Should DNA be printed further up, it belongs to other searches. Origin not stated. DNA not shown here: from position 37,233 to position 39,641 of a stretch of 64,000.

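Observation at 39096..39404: Four-fold tandem 25-26-aa repeat expands the lateral-helix region of the NuoL-like subunit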

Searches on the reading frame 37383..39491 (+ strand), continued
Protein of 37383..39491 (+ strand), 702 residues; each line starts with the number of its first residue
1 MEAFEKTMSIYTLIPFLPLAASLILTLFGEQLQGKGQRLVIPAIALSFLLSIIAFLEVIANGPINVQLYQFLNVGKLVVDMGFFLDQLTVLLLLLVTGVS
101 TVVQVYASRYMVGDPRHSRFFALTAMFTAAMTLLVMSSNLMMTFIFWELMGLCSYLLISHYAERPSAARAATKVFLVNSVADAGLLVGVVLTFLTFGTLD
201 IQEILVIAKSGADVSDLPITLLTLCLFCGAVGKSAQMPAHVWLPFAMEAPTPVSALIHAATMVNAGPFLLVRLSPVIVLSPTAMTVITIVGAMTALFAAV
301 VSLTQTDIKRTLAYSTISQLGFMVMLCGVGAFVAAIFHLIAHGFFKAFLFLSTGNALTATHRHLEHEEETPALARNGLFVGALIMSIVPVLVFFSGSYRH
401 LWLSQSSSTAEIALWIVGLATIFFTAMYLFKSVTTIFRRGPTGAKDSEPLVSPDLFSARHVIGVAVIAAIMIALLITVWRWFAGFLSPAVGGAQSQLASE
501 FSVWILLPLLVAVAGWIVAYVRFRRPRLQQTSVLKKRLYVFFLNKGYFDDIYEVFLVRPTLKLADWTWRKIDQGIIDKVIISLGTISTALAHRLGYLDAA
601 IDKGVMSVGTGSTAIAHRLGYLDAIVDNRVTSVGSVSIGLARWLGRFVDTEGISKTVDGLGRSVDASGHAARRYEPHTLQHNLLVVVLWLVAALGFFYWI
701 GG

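Call 27: find_encoding_contigs(protein=P0094, flank=10000, max_places=1)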
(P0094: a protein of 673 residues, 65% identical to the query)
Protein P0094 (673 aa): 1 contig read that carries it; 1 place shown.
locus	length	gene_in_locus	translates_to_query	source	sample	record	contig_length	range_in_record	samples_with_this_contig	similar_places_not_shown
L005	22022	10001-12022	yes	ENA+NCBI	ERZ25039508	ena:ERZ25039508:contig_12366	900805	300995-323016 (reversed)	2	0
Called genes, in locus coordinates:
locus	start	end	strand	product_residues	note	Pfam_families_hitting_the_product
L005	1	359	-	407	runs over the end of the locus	PF02222:ATP-grasp (weak), PF13535:ATP-grasp_4 (faint), PF18603:LAL_C2 (faint)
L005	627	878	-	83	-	-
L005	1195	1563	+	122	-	PF01022:HTH_5 (weak)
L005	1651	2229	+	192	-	PF00916:Sulfate_transp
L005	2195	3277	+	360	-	PF00916:Sulfate_transp, PF16983:MFS_MOT1 (weak)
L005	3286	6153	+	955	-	PF10070:DabA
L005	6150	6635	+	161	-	PF01899:MNHE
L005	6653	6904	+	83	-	PF04066:MrpF_PhaF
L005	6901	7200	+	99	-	PF03334:PhaG_MnhG_YufB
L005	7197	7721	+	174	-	PF13244:MbhD, PF00499:Oxidored_q3, PF20501:MbhE (weak)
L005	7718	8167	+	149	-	PF04039:MnhB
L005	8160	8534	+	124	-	PF00420:Oxidored_q2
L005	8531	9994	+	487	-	PF00361:Proton_antipo_M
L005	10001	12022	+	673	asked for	PF00662:Proton_antipo_N, PF00361:Proton_antipo_M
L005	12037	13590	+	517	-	PF01059:Oxidored_q5_N, PF00361:Proton_antipo_M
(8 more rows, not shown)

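Call 31: search_solved_structures(query=window:37383-39488:+, max_evalue=1e-20, show_alignments=2)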
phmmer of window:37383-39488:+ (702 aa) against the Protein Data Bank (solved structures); distinct sequences matched with E-value up to 1e-20: 44.
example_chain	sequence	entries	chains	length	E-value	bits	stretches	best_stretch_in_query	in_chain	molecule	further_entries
8e73_5M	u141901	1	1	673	2.4e-90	307.1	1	11-580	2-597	Nad5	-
7ar7_L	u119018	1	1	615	8.4e-89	302.1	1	11-577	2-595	NADH-ubiquinone oxidoreductase chain 5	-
7a23_a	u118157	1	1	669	1.2e-88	301.6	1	11-580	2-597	Nad5m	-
7aqq_L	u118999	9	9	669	2.3e-88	300.6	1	11-580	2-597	NADH-ubiquinone oxidoreductase chain 5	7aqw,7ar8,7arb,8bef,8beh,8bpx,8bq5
6hum_F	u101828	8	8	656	2.1e-86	294.1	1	12-598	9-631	NADH dehydrogenase subunit 5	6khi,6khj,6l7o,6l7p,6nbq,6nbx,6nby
8qby_L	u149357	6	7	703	5.3e-82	279.6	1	14-471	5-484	NADH dehydrogenase subunit L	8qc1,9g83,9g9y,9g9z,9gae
8e9g_L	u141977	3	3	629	7.8e-80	272.4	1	12-531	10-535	NADH-quinone oxidoreductase, L subunit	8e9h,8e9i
7zm7_5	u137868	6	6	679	2.1e-78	267.7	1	11-462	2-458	NADH-ubiquinone oxidoreductase chain 5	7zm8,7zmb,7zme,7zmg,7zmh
7eu3_F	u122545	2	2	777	2.6e-78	267.4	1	12-362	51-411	NAD(P)H-quinone oxidoreductase subunit F | NADH-plastoquinone oxidoreductase subunit 5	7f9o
9grx_F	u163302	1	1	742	6.7e-76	259.4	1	12-381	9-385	NAD(P)H-quinone oxidoreductase subunit 5, chloroplastic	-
3rko_L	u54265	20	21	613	1.3e-75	258.5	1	12-567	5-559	NADH-QUINONE OXIDOREDUCTASE SUBUNIT L | Proton-translocating NADH-quinone oxidoreductase, chain L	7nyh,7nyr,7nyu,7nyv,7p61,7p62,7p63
7wff_F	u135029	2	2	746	1.4e-75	258.4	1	7-385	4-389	NAD(P)H-quinone oxidoreductase subunit 5, chloroplastic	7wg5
7z7r_L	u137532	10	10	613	1.6e-75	258.2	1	12-567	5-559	NADH dehydrogenase subunit L | NADH-quinone oxidoreductase subunit L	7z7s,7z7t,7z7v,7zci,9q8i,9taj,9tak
4he8_L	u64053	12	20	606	1.1e-72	248.8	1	16-591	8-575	NADH-quinone oxidoreductase subunit 12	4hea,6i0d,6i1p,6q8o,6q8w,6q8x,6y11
6gcs_5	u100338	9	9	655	3.4e-68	234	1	12-358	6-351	ND5 SUBUNIT (NU5M) | Subunit NU5M of NADH:Ubiquinone Oxidoreductase (Complex I) | NADH-ubiquinone oxidoreductase chain 5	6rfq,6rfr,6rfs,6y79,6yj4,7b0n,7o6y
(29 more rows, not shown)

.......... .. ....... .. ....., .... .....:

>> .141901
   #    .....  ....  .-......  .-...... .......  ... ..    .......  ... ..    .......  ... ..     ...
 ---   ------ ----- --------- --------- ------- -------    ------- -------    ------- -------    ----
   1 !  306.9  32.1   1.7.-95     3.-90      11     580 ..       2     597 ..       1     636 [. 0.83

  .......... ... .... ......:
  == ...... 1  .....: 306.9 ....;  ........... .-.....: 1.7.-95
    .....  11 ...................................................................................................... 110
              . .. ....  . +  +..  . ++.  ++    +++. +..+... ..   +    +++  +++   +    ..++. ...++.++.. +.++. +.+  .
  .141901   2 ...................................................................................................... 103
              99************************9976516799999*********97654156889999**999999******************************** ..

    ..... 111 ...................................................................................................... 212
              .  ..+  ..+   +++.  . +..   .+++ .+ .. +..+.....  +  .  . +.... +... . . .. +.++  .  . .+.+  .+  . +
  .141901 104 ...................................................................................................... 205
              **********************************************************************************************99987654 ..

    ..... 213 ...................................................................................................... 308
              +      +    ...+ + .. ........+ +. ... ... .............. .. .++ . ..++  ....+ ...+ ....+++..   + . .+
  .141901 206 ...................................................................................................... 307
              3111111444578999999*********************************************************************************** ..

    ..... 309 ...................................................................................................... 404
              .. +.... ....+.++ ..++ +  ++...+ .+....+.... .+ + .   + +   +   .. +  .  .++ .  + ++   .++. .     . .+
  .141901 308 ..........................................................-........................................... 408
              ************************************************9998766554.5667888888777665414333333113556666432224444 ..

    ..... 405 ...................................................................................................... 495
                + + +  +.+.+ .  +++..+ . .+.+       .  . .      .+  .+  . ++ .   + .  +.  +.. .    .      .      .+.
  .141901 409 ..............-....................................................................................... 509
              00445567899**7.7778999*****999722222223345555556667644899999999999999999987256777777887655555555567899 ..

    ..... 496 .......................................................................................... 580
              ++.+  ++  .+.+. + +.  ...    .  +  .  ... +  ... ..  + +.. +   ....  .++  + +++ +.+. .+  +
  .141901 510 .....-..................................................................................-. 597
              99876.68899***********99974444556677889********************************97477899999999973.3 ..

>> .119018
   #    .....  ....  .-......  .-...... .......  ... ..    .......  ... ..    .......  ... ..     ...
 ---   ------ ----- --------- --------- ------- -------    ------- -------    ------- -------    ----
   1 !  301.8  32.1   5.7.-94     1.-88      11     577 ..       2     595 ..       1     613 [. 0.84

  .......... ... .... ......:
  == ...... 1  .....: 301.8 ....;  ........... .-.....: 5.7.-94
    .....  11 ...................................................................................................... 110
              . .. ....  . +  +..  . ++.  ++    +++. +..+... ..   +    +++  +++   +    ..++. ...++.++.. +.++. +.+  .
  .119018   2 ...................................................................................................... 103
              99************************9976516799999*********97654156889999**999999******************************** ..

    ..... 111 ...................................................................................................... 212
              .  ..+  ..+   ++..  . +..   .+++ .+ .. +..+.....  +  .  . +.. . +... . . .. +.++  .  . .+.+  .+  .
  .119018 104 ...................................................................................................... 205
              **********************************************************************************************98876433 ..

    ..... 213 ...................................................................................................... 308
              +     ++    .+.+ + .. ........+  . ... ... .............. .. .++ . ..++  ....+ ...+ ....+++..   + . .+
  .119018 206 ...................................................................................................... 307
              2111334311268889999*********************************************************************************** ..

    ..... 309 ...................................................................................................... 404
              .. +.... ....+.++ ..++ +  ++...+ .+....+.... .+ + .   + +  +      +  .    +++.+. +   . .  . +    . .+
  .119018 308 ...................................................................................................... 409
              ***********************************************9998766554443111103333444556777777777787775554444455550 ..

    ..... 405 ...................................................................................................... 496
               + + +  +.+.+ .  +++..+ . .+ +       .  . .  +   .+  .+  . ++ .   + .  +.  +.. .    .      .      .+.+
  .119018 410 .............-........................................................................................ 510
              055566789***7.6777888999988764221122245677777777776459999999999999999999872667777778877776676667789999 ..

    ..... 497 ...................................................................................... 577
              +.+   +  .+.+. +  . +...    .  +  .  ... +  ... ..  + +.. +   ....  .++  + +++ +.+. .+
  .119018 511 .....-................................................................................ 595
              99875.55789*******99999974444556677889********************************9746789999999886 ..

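Call 34: find_related_loci(query=window:37383-39488:+, collection=genome_contigs, flank=9000)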
Query window:37383-39488:+ (702 aa) in genome_contigs; peptide patterns used: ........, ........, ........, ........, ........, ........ (x = any residue, [..] = any of these).
48 stretches matched a pattern; 18 encode a relative of the query (tblastn E <= 1e-3); 18 distinct loci.
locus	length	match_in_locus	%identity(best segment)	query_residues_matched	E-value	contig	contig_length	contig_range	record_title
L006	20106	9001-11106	76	1-702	0e+0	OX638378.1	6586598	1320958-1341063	MAG: uncultured Pseudohongiella sp. isolate a4754dd5-d0ed-4b7c-86ec-6798c57e134a genome assembly, chromosome: 1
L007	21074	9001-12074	74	6-702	0e+0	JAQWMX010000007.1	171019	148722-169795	MAG: Gammaproteobacteria bacterium isolate cluster2_bin.163 k141_2635716, whole genome shotgun sequence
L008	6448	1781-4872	74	6-700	0e+0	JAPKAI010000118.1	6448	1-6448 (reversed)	MAG: Gammaproteobacteria bacterium isolate ANT-8 NODE_5434_length_6448_cov_20.260754, whole genome shotgun sequence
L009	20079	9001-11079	70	8-700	0e+0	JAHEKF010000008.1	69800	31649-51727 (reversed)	MAG: Rhodospirillaceae bacterium isolate Ww577 NODE_543_length_69800_cov_6.604745, whole genome shotgun sequence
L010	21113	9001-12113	69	1-700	0e+0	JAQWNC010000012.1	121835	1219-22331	MAG: Arenicellaceae bacterium isolate cluster2_bin.169 k141_3862277, whole genome shotgun sequence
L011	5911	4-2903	74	72-702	0e+0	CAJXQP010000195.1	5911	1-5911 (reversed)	MAG TPA_asm: uncultured Gammaproteobacteria bacterium isolate SRR3933393_bin.8_MetaBAT_v2.12.1_MAG genome assembly, cont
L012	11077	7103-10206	69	2-702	0e+0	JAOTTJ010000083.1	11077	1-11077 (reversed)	MAG: Gammaproteobacteria bacterium isolate 13_July_SF_Bin11 13_July_SF_Bin11_scaffold_2444_c1, whole genome shotgun sequ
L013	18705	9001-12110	73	2-702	0e+0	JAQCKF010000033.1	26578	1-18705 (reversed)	MAG: Proteobacteria bacterium isolate casp40-mb.61 NODE_4299_length_26578_cov_0.141848, whole genome shotgun sequence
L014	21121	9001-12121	65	2-700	0e+0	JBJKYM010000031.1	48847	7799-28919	MAG: Candidatus Rariloculaceae bacterium isolate LRMED-395 Gammaproteobacteria-LRMED-395-C798, whole genome shotgun sequ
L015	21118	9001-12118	64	3-700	0e+0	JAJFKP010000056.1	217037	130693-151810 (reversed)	MAG: Woeseiaceae bacterium isolate OFTM117 OFTM117_55, whole genome shotgun sequence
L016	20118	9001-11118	65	2-700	0e+0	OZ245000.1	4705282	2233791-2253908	MAG: Candidatus Rariloculaceae bacterium isolate 04f5adf3-adc5-4b11-a252-46a7a8cc0e04 genome assembly, chromosome: 1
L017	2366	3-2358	71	5-521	0e+0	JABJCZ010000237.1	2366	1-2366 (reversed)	MAG: Alphaproteobacteria bacterium isolate SI073_bin67 k141_1701020, whole genome shotgun sequence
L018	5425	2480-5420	70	2-509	0e+0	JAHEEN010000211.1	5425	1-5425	MAG: Rhodospirillaceae bacterium isolate Ww273 NODE_51634_length_5425_cov_5.427036, whole genome shotgun sequence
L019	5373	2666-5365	76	5-449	0e+0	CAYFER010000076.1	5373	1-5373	MAG TPA_asm: uncultured Vicinamibacteraceae bacterium isolate ERP001736_co3_64 genome assembly, contig: NODE_13461_lengt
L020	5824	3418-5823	86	6-354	0e+0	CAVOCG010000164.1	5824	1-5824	MAG: Gammaproteobacteria bacterium isolate CBN3_SCM.50 genome assembly, contig: Ga0302137_1005341, whole genome shotgun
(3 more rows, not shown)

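Call 41: predict_structure(alignment_id=A1)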
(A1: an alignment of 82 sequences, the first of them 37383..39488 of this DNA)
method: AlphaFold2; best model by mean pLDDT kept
length: 702 residues; sequences in the alignment: 82
mean_pLDDT: 67.1   pTM: 0.66
mean pLDDT of the five models: 67.1, 66.0, 61.6, 60.2, 57.5
residues with pLDDT >= 90: 81; 70-90: 259; 50-70: 222; < 50: 140
segments of 3 or more residues with pLDDT < 50: 1-4, 252-260, 354-373, 440-449, 602-681, 699-702
pLDDT, mean of each block of 10 residues (from residue 1): 59 95 91 89 96 94 88 85 89 86 80 75 89 91 88 75 69 75 89 91 86 83 84 62 51 47 60 78 75 67 57 57 57 54 54 45 36 59 73 64 58 73 77 61 46 59 71 71 73 53 78 87 66 61 55 71 77 71 67 55 45 37 36 38 41 40 36 39 56 58 41
secondary structure, 60 per line:
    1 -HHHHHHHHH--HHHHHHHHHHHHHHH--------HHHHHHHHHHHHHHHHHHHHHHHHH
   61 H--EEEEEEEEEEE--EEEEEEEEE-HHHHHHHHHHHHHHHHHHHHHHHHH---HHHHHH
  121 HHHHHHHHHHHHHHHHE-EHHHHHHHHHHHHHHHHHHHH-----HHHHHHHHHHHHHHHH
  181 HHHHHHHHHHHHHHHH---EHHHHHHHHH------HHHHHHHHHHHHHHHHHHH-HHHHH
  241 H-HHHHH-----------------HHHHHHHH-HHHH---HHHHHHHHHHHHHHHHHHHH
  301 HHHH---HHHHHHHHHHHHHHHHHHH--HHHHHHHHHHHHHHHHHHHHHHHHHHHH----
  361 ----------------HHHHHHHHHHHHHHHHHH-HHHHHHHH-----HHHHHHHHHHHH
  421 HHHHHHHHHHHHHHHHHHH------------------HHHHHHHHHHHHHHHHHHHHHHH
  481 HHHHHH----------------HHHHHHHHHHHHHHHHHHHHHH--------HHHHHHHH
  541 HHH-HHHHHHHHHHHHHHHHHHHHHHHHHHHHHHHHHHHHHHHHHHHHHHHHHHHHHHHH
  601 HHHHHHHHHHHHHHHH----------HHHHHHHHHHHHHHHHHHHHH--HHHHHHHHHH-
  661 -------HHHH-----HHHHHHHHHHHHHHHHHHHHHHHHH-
elements in order (helices of 4 or more, strands of 3 or more residues): H2-10 H13-27 H36-61 E64-74 E77-85 H87-111 H115-136 H140-159 H165-196 H201-209 H216-234 H236-241 H243-247 H265-272 H274-277 H281-304 H308-326 H329-356 H377-394 H396-403 H409-439 H458-486 H503-524 H533-543 H545-616 H627-647 H650-659 H668-671 H677-701
